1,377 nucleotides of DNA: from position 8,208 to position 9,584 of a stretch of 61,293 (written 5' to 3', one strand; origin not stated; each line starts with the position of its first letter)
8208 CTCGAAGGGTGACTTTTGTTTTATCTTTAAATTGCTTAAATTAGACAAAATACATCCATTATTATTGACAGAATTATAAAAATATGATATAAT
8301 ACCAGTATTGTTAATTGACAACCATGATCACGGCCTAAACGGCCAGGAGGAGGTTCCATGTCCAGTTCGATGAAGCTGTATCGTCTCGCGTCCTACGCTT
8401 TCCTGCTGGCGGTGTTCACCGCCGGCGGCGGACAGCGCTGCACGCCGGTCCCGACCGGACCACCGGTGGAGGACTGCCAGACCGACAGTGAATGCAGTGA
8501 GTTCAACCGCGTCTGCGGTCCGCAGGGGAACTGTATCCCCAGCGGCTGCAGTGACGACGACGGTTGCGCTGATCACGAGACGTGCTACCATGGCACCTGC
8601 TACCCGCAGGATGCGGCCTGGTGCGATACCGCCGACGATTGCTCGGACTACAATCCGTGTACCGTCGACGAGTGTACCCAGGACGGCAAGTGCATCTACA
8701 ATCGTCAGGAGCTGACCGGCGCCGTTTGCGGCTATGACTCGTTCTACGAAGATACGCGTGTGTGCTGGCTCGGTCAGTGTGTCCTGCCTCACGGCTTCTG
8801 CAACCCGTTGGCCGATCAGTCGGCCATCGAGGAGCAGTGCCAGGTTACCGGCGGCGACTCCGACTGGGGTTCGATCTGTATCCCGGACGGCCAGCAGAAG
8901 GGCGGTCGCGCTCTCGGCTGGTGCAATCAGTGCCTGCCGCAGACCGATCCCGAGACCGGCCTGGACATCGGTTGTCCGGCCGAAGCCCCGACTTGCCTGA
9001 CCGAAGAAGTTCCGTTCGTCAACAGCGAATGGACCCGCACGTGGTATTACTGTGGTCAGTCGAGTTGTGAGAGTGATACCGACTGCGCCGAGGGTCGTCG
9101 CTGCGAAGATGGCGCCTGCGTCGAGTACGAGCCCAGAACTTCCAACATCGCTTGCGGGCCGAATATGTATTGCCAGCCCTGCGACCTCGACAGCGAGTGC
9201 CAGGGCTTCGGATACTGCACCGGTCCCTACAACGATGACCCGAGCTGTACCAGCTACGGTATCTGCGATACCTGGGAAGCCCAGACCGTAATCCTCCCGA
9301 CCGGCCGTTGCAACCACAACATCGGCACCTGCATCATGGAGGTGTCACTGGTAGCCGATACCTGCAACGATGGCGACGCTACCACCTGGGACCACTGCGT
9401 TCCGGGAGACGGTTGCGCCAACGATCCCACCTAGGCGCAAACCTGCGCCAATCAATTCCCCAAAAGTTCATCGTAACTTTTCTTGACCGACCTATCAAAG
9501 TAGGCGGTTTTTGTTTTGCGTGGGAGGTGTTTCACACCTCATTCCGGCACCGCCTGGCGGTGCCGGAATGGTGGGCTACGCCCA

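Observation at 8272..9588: Compositionally foreign Cys-rich secreted protein gene behind a perfect host-type promoter and bracketed by hairpin repeats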

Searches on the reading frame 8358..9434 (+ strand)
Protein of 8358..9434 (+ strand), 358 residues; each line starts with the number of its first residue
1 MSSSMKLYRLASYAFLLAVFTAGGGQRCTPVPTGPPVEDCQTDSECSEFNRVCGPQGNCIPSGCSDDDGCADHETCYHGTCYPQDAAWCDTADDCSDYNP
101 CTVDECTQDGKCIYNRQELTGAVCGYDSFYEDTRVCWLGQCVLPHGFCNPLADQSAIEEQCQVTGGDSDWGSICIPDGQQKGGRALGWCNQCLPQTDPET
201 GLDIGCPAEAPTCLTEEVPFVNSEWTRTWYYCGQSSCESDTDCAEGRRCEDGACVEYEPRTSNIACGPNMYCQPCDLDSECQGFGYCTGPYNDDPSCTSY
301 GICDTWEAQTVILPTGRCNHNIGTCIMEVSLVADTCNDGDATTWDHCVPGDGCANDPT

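Call 5: search_protein_families(library=pfam, proteins=[window:8358-9434:+], max_evalue=0.1)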
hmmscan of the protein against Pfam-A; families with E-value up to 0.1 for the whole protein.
window:8358-9434:+ (358 aa): 0 families

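Call 7: find_homologous_proteins(query=window:8358-9431:+, max_evalue=0.001)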
Query window:8358-9431:+ (358 aa): 2 proteins with E <= 0.001 among 298 candidates.
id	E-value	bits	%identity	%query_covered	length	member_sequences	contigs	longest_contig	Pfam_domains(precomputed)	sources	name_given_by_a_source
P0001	7.9e-254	860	100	100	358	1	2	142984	-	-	-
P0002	1.6e-108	382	47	99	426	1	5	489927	PF00526.24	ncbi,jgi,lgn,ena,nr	ncbi:TPA: hypothetical protein DF272_01640 [Candidatus Falkowbacteria bacterium]|nr:hypothetical pro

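Call 9: find_encoding_contigs(protein=P0002, flank=8000, max_places=5)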
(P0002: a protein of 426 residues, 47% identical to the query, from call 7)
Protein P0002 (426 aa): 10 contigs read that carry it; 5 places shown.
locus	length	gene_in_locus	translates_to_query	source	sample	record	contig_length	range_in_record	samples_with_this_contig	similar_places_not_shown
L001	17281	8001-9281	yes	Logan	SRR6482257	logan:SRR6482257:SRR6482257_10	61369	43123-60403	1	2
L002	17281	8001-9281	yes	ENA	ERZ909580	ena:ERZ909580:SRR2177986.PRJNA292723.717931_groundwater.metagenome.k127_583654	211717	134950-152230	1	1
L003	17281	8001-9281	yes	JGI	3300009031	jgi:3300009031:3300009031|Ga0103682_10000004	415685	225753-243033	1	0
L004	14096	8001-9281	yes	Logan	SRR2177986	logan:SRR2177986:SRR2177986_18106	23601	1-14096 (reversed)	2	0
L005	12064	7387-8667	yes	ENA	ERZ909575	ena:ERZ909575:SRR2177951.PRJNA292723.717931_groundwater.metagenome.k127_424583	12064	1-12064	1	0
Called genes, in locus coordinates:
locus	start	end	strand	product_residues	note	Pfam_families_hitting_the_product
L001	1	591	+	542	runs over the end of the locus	PF00211:Guanylate_cyc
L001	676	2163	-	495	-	PF01553:Acyltransferase, PF12710:HAD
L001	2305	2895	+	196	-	-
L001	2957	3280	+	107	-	-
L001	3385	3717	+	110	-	-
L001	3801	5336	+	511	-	PF00089:Trypsin (weak), PF13365:Trypsin_2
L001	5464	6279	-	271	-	-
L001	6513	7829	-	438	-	PF01139:RtcB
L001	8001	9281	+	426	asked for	PF00526:Dicty_CTDC (weak)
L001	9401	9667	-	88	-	-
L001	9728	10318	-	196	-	-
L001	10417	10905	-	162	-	-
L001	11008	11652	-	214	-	PF02390:Methyltransf_4, PF13847:Methyltransf_31 (weak), PF13649:Methyltransf_25 (weak)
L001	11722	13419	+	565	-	PF00999:Na_H_Exchanger, PF02254:TrkA_N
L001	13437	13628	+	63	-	-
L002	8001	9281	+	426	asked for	PF00526:Dicty_CTDC (weak)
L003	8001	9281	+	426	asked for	PF00526:Dicty_CTDC (weak)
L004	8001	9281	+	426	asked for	PF00526:Dicty_CTDC (weak)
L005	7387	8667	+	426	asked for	PF00526:Dicty_CTDC (weak)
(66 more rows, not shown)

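Call 10: find_encoding_contigs(protein=P0001, flank=8000, max_places=5)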
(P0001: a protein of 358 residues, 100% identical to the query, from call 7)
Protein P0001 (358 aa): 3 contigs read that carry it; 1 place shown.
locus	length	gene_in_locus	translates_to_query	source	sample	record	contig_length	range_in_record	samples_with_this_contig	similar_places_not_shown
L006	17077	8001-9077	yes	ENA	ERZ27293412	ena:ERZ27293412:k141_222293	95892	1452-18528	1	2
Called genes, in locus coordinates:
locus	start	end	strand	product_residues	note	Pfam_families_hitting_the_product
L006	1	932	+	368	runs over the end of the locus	PF18884:TSP3_bac (faint)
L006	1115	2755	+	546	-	PF00211:Guanylate_cyc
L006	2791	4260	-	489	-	PF01553:Acyltransferase, PF12710:HAD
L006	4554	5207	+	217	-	-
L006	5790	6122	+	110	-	-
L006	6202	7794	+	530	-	PF00089:Trypsin (weak), PF13365:Trypsin_2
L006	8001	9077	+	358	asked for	-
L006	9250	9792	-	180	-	-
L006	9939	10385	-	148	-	-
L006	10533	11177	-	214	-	PF01209:Ubie_methyltran (weak), PF24675:NpmA (weak), PF02390:Methyltransf_4, PF13847:Methyltransf_31, PF13649:Methyltransf_25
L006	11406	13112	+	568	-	PF00999:Na_H_Exchanger, PF02254:TrkA_N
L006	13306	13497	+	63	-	-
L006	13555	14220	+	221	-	PF01966:HD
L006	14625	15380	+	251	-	PF00318:Ribosomal_S2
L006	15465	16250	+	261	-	PF00889:EF_TS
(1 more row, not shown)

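Call 16: search_protein_families(library=ncbifam, proteins=[window:8358-9431:+, P0002], max_evalue=1)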
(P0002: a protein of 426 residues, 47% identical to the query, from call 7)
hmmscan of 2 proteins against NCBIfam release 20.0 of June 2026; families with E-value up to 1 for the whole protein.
window:8358-9431:+ (358 aa): 0 families

P0002 (426 aa): 0 families
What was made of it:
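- Closest known: Myxococcales-type Cys-rich repeat. Different: No hit for the window protein or P0002 (call 16).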

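Call 24: find_related_loci(query=A1, collection=genome_contigs, flank=8000)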
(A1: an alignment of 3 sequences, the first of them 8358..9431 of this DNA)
Query A1 (358 aa) in genome_contigs; peptide patterns used: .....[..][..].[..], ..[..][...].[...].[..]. (x = any residue, [..] = any of these).
205 stretches matched a pattern; 2 encode a relative of the query (tblastn E <= 1e-3); 1 distinct loci.
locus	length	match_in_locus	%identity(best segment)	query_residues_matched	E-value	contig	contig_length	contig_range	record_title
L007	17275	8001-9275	47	4-356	5e-110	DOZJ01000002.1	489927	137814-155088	MAG TPA_asm: Candidatus Falkowbacteria bacterium isolate UBA11705 contig_1667, whole genome shotgun sequence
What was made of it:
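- On Recently acquired genomic island: Syntenic ortholog in UBA11705 (calls 9, 24).
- Synteny and orthology: calls 7, 9, 10 and 24.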

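Call 25: find_related_loci(query=A1, collection=metagenome_contigs, flank=8000)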
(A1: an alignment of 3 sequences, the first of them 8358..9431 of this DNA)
Query A1 (358 aa) in metagenome_contigs; peptide patterns used: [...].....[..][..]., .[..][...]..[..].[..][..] (x = any residue, [..] = any of these).
493 stretches matched a pattern; 1 encode a relative of the query (tblastn E <= 1e-3); 1 distinct loci.
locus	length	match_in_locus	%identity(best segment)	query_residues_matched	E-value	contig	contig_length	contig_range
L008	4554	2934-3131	40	3-68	5e-8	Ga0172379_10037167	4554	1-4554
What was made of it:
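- GTDB genomes gave 1 locus (call 24), metagenomes 1 (call 25).
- Tried and rejected: The only relatives found were the single UBA11705 locus in GTDB genomes (call 24) and L008 in JGI metagenomes (call 25).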

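Call 32: find_homologous_proteins(query=L008:2940-4352:+, max_evalue=0.001)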
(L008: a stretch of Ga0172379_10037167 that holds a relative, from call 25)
Query L008:2940-4352:+: 2536 candidates shared short words with the query, none scored E <= 0.001.

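Call 33: search_protein_representatives(protein=window:8358-9431:+)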
Query: 358 residues. Proteins with E-value up to 0.001 (for the whole library): 5; up to 1e-10: 3; up to 1e-30: 1. The best 5 are listed.
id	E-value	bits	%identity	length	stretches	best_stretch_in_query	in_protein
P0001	2.5e-254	860.2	100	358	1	1-358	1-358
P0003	1.2e-26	110.3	42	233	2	39-186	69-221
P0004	7.4e-11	58.2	38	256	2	119-300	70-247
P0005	1.2e-07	47.7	34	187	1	87-226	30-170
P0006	5.7e-04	35.6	35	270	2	59-108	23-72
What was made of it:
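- No relatives outside these contexts: phmmer against 1.84 billion representatives gave 5 hits (call 33). No donor homolog among 1.84 billion representatives (call 33).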

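Call 35: find_encoding_contigs(protein=P0003, flank=8000, max_places=4)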
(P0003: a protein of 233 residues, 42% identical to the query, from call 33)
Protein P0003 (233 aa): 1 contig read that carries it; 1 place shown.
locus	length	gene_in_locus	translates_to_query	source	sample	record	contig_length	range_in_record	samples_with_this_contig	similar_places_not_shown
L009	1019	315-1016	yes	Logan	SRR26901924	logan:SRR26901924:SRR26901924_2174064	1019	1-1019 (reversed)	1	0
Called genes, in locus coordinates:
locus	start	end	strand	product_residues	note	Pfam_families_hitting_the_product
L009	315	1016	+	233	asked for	PF00526:Dicty_CTDC (weak)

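Call 36: find_encoding_contigs(protein=P0005, flank=8000, max_places=4)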
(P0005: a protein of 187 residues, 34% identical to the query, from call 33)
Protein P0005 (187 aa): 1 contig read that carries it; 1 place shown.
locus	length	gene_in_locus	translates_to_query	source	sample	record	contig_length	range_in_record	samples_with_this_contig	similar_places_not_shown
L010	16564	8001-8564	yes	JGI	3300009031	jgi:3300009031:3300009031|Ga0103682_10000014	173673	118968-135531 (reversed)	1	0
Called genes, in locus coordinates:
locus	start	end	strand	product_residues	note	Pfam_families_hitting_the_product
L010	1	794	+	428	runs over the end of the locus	PF08245:Mur_ligase_M, PF02875:Mur_ligase_C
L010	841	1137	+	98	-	-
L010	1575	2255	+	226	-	-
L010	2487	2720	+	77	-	-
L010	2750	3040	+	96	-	-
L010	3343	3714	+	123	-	PF05635:23S_rRNA_IVP, PF22296:bAvd (weak)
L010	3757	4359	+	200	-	PF01726:LexA_DNA_bind, PF00717:Peptidase_S24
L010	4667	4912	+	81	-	-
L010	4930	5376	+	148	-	PF00293:NUDIX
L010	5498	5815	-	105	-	-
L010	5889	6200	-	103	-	-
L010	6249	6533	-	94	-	-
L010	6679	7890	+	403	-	PF00817:IMS, PF21999:IMS_HHH_1, PF11799:IMS_C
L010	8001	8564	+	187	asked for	-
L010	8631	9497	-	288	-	-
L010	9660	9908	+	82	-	-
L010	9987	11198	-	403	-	-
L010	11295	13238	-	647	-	PF24817:WD40_WDHD1_1st (faint), PF25174:Beta-prop_THOC3 (faint)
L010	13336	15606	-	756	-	PF07676:PD40 (faint)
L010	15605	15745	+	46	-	-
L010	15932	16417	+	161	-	-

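Call 43: search_solved_structures(query=A2, max_evalue=1)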
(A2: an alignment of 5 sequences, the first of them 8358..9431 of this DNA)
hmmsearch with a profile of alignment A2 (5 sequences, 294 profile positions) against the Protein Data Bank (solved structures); distinct sequences matched with E-value up to 1: 0.

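Call 55: predict_structure(alignment_id=A2)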
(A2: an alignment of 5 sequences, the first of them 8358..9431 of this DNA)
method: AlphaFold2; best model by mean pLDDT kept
length: 358 residues; sequences in the alignment: 5
mean_pLDDT: 48.4   pTM: 0.29
mean pLDDT of the five models: 48.4, 45.4, 45.1, 43.9, 43.1
residues with pLDDT >= 90: 0; 70-90: 9; 50-70: 162; < 50: 187
segments of 3 or more residues with pLDDT < 50: 21-37, 146-190, 218-223, 225-228, 258-266, 268-358
pLDDT, mean of each block of 10 residues (from residue 1): 56 59 35 47 62 61 55 57 56 65 66 58 59 55 46 40 36 35 32 57 56 57 48 60 56 58 43 40 41 38 34 37 36 33 31 34
secondary structure, 60 per line:
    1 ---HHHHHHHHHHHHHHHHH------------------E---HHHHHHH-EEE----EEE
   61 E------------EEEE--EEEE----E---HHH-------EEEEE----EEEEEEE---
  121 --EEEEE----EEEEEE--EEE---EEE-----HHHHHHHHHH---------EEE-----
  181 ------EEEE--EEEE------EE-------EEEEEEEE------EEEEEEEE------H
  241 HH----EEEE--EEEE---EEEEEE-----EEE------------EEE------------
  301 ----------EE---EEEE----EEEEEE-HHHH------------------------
elements in order: H4-20 H43-49 E51-53 E58-61 E74-77 E80-83 E102-106 E111-117 E123-127 E132-137 E140-142 E146-148 H154-163 E173-175 E187-190 E193-196 E212-219 E226-233 E247-250 E253-256 E260-265 E271-273 E286-288 E316-319 E324-329 H331-334
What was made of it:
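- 8358..8441 (+): Region encoding the Sec-type leader and the family-specific motif TAGGGQ[QR]C-x-P-x-P. Helix 4-20 in the AF2 model (call 55).
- On Disulfide-rich extracellular protein: The AF2 model is too poor (pLDDT 48, call 55).
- Closest known: Pacifastin-like six-Cys domains reported, by structure only, in Myxobacteria and CPR MAGs. Different: The Cys spacing was not tested here, and no usable structure model exists (call 55).
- The AF2 model is poor (pLDDT 48, call 55).
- Tried and rejected: AF2 on a 5-sequence alignment gave pLDDT 48 and pTM 0.29 (call 55), so no fold search was run.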

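Call 57: find_homologous_proteins(query=A5, max_evalue=0.01)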
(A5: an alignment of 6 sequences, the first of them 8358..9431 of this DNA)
Query A5 (6 sequences) (358 aa, profile of the alignment): 2 proteins with E <= 0.01 among 1638 candidates.
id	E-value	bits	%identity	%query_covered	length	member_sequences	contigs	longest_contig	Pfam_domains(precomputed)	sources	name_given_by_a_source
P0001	1.6e-135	470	100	100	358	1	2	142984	-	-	-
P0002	2.9e-133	463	47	99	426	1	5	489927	PF00526.24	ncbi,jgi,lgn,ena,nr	ncbi:TPA: hypothetical protein DF272_01640 [Candidatus Falkowbacteria bacterium]|nr:hypothetical pro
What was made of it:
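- On Recently acquired genomic island: No donor found (calls 33, 57).
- Closest known: Large secreted cysteine-rich proteins of Candidatus Peribacter riflensis. Different: No detectable sequence homology to this family (calls 33, 57).
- Profile and word searches of 5.8 billion gave only self and P0002 (calls 7, 57).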

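Call 63: search_protein_families(library=pfam, proteins=[L010:1617-2162:-, L008:2940-4352:+, P0002, P0003, P0005], max_evalue=0.1)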
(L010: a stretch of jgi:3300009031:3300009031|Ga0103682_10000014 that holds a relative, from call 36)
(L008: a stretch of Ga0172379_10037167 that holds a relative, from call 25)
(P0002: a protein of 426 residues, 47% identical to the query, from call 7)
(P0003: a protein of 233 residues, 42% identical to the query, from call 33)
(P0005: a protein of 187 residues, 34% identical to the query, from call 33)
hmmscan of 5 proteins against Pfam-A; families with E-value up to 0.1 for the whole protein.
L010:1617-2162:- (181 aa): 0 families

L008:2940-4352:+ (471 aa): 0 families

P0002 (426 aa): 3 families
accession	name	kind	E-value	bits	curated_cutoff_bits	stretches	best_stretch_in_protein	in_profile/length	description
PF00526.23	Dicty_CTDC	-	4.3e-07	30.1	27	1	125-145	1-21/24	Dictyostelium (slime mold) repeat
PF23416.1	DUF7107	-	0.00087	20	24.6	2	284-323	8-46/48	Domain of unknown function (DUF7107)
PF01683.23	EB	-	0.0011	19.5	24.3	1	288-324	5-40/52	EB module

P0003 (233 aa): 1 family
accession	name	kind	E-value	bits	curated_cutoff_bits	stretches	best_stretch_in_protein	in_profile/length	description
PF00526.23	Dicty_CTDC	-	2.4e-07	30.9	27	1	124-144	1-21/24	Dictyostelium (slime mold) repeat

P0005 (187 aa): 3 families
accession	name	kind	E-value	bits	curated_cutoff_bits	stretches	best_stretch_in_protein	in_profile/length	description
PF23416.1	DUF7107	-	0.00032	21.4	24.6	1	12-50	12-47/48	Domain of unknown function (DUF7107)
PF00526.23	Dicty_CTDC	-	0.024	14.9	27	1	37-50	1-14/24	Dictyostelium (slime mold) repeat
PF10913.13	DUF2706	-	0.029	14.6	25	1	7-50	8-49/59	Protein of unknown function (DUF2706)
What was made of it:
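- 8640..8693 (+): CTDC-like repeat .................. (aa 95-112). A second, related repeat, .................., lies at aa 335-352 (9360-9413). The homologous repeat in P0002 and P0003 passes the Pfam PF00526 gathering score, 30.1 and 30.9 bits against 27 (call 63).
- On Pfam PF00526 Dicty_CTDC repeat proteins: Only one scoring stretch per protein (call 63).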

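Call 64: search_protein_families(library=phrogs, proteins=[window:8358-9431:+, P0002, L008:2940-4352:+], max_evalue=0.01)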
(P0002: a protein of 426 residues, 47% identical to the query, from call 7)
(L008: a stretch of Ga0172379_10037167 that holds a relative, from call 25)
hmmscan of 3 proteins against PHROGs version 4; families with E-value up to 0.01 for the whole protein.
window:8358-9431:+ (358 aa): 0 families

P0002 (426 aa): 0 families

L008:2940-4352:+ (471 aa): 0 families
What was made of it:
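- There were no PDB, PHROG or NCBIfam hits (calls 43, 64, 16).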

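Call 65: search_dna_similar(query=window:8358-9431:+, collection=phages, mode=protein, max_evalue=0.001)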
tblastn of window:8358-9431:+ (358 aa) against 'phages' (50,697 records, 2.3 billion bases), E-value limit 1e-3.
No match.
